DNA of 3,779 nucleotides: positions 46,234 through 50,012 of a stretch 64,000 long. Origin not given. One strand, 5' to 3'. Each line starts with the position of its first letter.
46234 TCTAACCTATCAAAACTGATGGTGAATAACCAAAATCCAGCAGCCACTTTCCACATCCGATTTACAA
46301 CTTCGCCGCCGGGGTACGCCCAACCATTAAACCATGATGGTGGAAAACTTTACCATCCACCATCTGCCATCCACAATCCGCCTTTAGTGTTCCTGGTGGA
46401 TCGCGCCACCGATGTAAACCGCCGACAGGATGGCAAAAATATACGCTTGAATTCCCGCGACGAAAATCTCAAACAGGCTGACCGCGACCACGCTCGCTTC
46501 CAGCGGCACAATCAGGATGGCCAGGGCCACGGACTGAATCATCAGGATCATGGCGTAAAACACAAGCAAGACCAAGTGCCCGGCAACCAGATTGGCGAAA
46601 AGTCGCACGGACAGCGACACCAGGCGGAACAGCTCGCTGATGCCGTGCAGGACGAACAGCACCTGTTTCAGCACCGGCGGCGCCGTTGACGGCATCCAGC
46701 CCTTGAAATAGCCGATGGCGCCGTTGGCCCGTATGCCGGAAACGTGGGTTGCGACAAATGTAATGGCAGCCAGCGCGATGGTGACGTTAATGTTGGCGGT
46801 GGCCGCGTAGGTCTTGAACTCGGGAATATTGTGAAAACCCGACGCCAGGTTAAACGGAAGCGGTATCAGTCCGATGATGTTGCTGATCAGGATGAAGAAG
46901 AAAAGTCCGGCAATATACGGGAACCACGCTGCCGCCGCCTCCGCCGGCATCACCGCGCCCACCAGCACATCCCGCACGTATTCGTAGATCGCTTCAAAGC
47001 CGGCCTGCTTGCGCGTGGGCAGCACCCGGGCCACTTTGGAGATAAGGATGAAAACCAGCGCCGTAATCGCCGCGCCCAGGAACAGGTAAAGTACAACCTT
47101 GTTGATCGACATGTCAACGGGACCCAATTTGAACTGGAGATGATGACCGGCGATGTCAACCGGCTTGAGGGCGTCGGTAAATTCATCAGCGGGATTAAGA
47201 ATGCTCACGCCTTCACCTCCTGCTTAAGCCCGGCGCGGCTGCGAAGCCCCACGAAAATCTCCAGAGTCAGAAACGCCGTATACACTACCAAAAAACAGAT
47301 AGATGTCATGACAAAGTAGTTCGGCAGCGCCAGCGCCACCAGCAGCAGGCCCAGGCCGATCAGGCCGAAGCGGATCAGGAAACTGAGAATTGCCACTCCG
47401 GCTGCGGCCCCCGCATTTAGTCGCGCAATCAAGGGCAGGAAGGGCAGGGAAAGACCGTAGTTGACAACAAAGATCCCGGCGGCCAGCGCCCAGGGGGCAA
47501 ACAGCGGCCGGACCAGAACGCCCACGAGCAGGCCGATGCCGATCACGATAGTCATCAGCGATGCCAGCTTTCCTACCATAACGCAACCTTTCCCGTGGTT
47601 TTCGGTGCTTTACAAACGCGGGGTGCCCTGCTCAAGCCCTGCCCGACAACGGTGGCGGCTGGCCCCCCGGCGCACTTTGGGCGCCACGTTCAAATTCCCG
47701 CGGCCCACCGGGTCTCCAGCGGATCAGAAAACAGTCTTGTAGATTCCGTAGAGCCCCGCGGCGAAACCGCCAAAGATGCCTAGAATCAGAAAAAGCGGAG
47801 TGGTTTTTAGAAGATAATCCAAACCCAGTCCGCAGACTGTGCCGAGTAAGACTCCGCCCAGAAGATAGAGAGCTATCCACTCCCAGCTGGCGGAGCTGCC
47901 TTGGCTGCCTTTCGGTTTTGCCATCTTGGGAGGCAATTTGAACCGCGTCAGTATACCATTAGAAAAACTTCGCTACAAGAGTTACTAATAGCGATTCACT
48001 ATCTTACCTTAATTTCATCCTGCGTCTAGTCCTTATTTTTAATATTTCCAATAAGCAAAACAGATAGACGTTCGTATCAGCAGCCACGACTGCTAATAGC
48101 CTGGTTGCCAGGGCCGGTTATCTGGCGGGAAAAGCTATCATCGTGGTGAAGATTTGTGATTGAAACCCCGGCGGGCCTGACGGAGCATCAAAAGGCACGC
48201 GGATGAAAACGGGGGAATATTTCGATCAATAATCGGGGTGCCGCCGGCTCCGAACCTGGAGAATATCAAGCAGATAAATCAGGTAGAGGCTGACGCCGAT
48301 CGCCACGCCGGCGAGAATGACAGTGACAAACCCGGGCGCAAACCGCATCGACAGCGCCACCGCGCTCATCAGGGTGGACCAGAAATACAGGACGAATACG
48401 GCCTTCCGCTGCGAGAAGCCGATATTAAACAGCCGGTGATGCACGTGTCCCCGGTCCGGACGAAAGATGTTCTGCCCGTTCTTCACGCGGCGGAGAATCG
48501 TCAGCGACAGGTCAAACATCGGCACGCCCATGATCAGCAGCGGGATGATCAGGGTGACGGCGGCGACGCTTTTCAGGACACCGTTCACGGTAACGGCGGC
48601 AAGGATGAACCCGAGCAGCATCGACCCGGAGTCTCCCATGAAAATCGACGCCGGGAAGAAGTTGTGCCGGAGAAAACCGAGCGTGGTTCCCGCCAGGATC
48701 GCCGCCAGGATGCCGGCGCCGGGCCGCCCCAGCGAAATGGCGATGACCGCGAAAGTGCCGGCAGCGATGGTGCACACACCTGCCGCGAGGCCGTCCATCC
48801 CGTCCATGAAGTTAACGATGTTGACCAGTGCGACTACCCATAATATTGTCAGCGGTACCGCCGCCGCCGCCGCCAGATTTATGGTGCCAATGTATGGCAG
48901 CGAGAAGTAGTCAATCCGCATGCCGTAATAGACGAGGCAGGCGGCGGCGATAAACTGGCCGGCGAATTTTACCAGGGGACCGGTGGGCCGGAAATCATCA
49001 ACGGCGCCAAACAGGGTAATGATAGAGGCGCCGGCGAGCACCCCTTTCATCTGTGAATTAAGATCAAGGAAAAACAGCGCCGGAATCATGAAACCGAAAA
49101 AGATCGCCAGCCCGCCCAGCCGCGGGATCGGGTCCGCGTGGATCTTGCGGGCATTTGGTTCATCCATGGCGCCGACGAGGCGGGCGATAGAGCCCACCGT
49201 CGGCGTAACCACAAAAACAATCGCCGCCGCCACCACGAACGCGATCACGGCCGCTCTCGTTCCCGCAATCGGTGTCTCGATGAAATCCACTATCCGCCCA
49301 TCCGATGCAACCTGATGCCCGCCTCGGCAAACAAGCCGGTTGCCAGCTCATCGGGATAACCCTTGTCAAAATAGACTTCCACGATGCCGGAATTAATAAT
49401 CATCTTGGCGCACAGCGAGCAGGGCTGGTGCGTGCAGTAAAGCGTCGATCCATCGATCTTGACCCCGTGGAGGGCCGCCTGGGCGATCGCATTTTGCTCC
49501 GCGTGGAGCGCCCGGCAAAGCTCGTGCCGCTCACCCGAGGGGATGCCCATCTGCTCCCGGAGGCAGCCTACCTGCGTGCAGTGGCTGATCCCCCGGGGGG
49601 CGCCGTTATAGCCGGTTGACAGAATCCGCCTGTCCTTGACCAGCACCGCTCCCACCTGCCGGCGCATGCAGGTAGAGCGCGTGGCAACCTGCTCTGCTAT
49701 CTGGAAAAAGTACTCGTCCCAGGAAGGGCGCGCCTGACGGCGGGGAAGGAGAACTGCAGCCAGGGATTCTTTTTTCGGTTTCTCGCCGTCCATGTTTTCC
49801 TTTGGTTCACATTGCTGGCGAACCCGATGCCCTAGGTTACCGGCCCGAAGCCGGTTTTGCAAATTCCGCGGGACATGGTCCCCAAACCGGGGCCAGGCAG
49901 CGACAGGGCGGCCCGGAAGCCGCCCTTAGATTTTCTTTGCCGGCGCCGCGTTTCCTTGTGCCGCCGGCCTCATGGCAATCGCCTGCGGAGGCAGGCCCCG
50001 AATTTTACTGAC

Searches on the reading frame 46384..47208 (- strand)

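Call 89: search_protein_families(library=pfam, proteins=[window:46384-47208:-], max_evalue=0.00001)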
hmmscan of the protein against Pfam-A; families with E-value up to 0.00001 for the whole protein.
window:46384-47208:- (274 aa): 1 family
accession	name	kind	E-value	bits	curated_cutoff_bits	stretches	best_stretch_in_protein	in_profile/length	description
PF00119.25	ATP-synt_A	-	5.5e-52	177.2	33.9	1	40-266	2-216/217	ATP synthase A chain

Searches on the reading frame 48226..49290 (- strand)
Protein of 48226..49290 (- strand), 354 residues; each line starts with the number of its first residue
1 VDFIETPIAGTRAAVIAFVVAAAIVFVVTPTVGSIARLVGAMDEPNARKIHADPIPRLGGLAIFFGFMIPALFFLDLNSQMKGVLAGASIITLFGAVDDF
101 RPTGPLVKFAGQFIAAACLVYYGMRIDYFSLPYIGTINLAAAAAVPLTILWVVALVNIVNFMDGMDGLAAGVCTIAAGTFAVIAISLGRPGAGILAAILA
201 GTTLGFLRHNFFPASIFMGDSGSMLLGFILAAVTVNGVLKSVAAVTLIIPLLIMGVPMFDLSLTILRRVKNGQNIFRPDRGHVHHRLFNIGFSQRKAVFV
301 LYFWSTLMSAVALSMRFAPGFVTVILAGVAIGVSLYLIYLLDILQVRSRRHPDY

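Call 89: search_protein_families(library=pfam, proteins=[window:48226-49290:-], max_evalue=0.00001)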
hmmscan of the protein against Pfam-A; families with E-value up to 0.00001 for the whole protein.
window:48226-49290:- (354 aa): 1 family
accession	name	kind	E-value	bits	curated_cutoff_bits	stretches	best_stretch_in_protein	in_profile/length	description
PF00953.26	Glycos_transf_4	-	8.9e-38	130.2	27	1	83-236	3-158/160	Glycosyl transferase family 4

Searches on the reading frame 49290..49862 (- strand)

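Call 89: search_protein_families(library=pfam, proteins=[window:49290-49862:-], max_evalue=0.00001)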
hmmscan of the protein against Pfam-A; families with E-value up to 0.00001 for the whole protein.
window:49290-49862:- (190 aa): 3 families
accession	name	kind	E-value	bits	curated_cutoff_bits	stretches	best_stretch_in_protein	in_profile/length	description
PF00383.29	dCMP_cyt_deam_1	-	6.3e-28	97.1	25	1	47-165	2-100/102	Cytidine and deoxycytidylate deaminase zinc-binding region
PF14437.12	MafB19-deam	-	1.2e-19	71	27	1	47-172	2-106/142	MafB19-like deaminase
PF14439.12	Bd3614-deam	-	9.9e-06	26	38.5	0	118-164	34-87/113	Bd3614-like deaminase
